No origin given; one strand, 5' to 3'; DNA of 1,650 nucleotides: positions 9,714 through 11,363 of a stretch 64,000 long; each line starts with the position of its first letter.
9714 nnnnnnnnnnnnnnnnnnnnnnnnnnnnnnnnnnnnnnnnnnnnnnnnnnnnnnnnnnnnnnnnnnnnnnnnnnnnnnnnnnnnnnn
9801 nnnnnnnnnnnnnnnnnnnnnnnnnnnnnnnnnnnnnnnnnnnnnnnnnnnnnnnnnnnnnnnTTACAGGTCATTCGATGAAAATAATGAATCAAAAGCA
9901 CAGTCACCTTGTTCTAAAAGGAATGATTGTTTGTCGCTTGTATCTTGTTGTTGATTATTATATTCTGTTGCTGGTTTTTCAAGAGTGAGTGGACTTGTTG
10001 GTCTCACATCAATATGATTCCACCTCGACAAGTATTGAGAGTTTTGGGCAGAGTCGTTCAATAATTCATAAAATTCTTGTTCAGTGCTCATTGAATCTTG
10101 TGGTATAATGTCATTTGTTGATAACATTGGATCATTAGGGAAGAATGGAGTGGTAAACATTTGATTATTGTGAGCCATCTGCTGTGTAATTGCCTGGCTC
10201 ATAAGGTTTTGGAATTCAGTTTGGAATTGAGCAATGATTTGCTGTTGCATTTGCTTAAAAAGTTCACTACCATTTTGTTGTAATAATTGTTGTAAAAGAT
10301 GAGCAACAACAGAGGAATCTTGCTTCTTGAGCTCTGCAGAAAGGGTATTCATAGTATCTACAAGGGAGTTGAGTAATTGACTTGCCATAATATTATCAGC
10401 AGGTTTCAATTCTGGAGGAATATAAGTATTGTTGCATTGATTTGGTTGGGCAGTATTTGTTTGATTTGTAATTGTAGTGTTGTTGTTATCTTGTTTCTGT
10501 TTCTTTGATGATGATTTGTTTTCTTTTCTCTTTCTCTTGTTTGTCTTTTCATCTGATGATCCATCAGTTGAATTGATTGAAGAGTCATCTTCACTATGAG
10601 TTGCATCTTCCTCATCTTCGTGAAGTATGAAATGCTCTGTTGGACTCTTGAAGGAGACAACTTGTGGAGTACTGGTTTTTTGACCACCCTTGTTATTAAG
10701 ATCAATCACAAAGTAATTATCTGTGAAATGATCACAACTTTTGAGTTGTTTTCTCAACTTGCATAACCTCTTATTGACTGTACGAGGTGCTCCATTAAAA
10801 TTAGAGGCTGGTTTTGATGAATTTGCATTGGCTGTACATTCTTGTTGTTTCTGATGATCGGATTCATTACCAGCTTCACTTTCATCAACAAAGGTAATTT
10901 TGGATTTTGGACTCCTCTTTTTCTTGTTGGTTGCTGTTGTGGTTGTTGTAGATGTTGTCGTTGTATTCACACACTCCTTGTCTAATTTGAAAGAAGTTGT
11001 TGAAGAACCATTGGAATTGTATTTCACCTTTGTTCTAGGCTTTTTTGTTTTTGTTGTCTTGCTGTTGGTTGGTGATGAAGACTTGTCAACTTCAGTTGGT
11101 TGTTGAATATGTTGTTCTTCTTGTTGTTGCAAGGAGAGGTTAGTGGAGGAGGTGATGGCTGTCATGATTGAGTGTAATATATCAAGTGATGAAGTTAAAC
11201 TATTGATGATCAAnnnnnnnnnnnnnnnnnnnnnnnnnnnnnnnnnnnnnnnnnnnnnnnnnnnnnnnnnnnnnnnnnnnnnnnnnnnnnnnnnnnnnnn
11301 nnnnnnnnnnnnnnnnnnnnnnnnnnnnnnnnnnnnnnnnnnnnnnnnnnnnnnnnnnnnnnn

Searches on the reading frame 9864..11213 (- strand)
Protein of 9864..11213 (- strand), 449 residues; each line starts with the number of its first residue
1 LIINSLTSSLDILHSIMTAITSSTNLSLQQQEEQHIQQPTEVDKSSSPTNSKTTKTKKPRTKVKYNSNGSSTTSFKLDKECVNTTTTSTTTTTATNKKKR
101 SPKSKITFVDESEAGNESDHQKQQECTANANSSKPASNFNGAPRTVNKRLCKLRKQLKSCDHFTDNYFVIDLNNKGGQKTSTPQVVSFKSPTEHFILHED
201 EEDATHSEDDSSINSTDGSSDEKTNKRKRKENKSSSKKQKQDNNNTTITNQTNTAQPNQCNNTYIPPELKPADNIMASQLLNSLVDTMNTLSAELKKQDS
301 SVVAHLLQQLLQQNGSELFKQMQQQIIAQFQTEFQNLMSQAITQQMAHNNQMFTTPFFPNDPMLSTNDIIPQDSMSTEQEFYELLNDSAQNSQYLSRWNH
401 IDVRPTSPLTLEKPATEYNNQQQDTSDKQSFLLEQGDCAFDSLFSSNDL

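Call 3: search_protein_families(library=pfam, proteins=[window:9864-11213:-], max_evalue=1)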
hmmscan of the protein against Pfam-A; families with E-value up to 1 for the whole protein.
window:9864-11213:- (449 aa): 1 family
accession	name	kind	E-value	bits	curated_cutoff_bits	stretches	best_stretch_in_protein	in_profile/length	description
PF06386.16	GvpL_GvpF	-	0.26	11.7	23.6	1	285-352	133-201/245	Gas vesicle synthesis protein GvpL/GvpF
